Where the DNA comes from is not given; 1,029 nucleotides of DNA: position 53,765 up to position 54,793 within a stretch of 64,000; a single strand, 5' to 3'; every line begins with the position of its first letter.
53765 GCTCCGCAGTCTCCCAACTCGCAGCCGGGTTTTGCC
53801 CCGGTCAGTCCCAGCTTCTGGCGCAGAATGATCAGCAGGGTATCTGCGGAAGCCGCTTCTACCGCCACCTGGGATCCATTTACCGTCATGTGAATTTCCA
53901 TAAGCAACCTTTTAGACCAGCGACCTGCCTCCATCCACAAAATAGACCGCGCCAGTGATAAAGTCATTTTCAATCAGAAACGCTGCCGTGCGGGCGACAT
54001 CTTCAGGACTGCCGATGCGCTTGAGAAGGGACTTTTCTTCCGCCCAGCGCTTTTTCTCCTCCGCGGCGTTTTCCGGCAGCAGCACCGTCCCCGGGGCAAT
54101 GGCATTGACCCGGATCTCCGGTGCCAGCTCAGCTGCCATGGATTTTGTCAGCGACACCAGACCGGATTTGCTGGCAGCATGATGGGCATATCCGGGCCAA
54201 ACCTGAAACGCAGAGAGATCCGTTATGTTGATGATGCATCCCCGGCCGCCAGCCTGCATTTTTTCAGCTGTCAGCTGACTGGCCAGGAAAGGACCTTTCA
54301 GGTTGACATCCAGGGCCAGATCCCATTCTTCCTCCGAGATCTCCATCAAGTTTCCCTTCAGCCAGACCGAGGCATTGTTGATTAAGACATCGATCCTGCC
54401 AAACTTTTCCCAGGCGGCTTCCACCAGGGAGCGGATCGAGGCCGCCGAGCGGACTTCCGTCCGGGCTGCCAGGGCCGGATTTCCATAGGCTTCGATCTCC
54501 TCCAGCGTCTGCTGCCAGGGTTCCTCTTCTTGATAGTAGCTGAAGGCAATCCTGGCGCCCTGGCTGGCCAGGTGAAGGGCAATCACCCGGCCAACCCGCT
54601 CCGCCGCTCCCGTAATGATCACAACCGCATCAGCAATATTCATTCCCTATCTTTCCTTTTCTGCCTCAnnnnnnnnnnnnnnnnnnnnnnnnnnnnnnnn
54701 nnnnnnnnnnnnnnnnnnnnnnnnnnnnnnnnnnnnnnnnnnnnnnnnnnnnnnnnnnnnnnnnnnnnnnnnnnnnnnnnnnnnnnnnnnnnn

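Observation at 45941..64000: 17-gene operon-like array mixing YgeW/SsnA/XdhD-type purine-catabolism markers with an ECF importer, a MeTr-like pterin-binding protein, AOR and a 2-oxoacid dehydrogenase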

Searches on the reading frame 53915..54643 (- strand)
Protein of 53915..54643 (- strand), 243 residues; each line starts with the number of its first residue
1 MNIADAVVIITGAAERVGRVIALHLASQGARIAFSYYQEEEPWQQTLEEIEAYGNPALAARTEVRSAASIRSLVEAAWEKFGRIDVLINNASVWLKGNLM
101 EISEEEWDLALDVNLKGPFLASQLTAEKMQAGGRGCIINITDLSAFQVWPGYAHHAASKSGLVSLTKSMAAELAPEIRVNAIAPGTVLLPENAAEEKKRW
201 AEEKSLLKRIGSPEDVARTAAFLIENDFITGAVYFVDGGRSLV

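Call 4: search_protein_families(library=pfam, proteins=[window:53915-54643:-], max_evalue=0.001)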
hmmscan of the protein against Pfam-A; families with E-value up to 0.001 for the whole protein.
window:53915-54643:- (243 aa): 4 families
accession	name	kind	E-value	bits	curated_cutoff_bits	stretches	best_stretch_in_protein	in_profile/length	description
PF13561.12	adh_short_C2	-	3.4e-56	190.9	27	1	12-239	1-234/236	Enoyl-(Acyl carrier protein) reductase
PF00106.31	adh_short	-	5.3e-46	157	26.6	1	7-190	2-185/195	short chain dehydrogenase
PF08659.16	KR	-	2.1e-09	38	22.6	1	6-126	1-124/180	KR domain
PF23441.1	SDR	-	3.1e-05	23.9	27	1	110-240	118-255/258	SDR-like rossmann domain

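Call 6: search_protein_families(library=ncbifam, proteins=[window:53915-54643:-], max_evalue=0.00001)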
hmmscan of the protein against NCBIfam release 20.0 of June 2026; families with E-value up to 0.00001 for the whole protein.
window:53915-54643:- (243 aa): 224 families (the best 25 are shown)
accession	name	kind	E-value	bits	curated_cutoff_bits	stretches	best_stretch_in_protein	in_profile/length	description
NF006598.0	PRK09135.1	equivalog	6.7e-64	215.8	288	1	4-242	5-247/249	pteridine reductase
NF006597.0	PRK09134.1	equivalog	8.6e-58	195.7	281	1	4-242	11-249/261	SDR family oxidoreductase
NF005559.1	PRK07231.1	subfamily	2.9e-56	190.7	215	1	3-241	2-248/249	glucose 1-dehydrogenase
TIGR01830.1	3oxo_ACP_reduc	equivalog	4.9e-52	177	297.75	1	8-239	1-237/239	3-oxoacyl-[acyl-carrier-protein] reductase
NF004791.0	PRK06138.1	equivalog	1.4e-51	175.3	312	1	1-241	1-250/252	SDR family oxidoreductase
NF004198.0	PRK05653.1-3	equivalog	3.1e-51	174.2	296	1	5-241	7-247/248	3-oxoacyl-ACP reductase FabG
NF005681.0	PRK07478.1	subfamily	1.5e-48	165.4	267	1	2-242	3-251/254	SDR family oxidoreductase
NF006493.1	PRK08936.1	subfamily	3.4e-48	164.2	420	1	3-241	5-251/261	glucose-1-dehydrogenase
NF009384.0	PRK12743.1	equivalog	1.9e-47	161.6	264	1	5-241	6-248/258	SDR family oxidoreductase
NF009466.0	PRK12826.1-2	subfamily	1.2e-46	159.2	222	1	6-241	4-245/248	3-oxoacyl-ACP reductase FabG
NF005975.0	PRK08063.1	equivalog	2e-45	155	328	1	4-243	3-249/250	enoyl-[acyl-carrier-protein] reductase FabL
NF053807.1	RhamDHLra1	equivalog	2.2e-45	155.3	400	1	4-239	3-246/252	L-rhamnose 1-dehydrogenase Lra1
NF004774.0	PRK06114.1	equivalog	5.3e-44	150.5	360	1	2-239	13-258/262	SDR family oxidoreductase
NF004746.0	PRK06077.1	equivalog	1.5e-43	149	320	1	2-242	3-247/252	3-ketoacyl-(acyl-carrier-protein) reductase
NF005469.0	PRK07063.1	equivalog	3.4e-43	148.1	306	1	4-242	6-256/260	SDR family oxidoreductase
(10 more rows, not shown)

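Call 27: search_solved_structures(query=window:53915-54643:-, max_evalue=1e-25)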
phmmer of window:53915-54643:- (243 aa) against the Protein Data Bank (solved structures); distinct sequences matched with E-value up to 1e-25: 146 (the best 60 are shown).
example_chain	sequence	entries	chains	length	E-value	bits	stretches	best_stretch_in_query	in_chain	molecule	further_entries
2uvd_A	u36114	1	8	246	2.2e-42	148.3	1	6-240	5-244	3-OXOACYL-(ACYL-CARRIER-PROTEIN) REDUCTASE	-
1rwb_A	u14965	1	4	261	4.8e-41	143.9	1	5-242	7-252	Glucose 1-dehydrogenase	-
3osu_A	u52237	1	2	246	1.6e-40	142.3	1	8-240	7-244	3-oxoacyl-[acyl-carrier-protein] reductase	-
3sj7_A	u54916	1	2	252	1.7e-40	142.1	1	8-240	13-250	3-oxoacyl-(Acyl-carrier-protein) reductase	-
1gee_A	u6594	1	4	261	1.8e-40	142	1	5-242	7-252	GLUCOSE 1-DEHYDROGENASE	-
1gco_A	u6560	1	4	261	4.1e-40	140.9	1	5-240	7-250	GLUCOSE DEHYDROGENASE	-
1g6k_A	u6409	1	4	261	4.1e-40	140.9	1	5-240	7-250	GLUCOSE 1-DEHYDROGENASE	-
7pcs_B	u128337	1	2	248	6.8e-40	140.2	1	1-242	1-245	BbsD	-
4jro_A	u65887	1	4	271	9.6e-40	139.7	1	3-240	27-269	FabG protein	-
3aus_A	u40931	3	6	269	1.2e-39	139.4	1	3-240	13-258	Glucose 1-dehydrogenase 4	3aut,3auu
3ay7_A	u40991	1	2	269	1.2e-39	139.4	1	3-240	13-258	Glucose 1-dehydrogenase 4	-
3ay6_A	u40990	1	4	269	1.2e-39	139.4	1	3-240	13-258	Glucose 1-dehydrogenase 4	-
2hq1_A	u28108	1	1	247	1.1e-38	136.2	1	5-240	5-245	Glucose/ribitol dehydrogenase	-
2et6_A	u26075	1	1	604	1.5e-38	135.8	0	2-186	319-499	(3R)-hydroxyacyl-CoA dehydrogenase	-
4rzh_A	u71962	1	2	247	4.9e-38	134.1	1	6-240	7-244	3-oxoacyl-[acyl-carrier protein] reductase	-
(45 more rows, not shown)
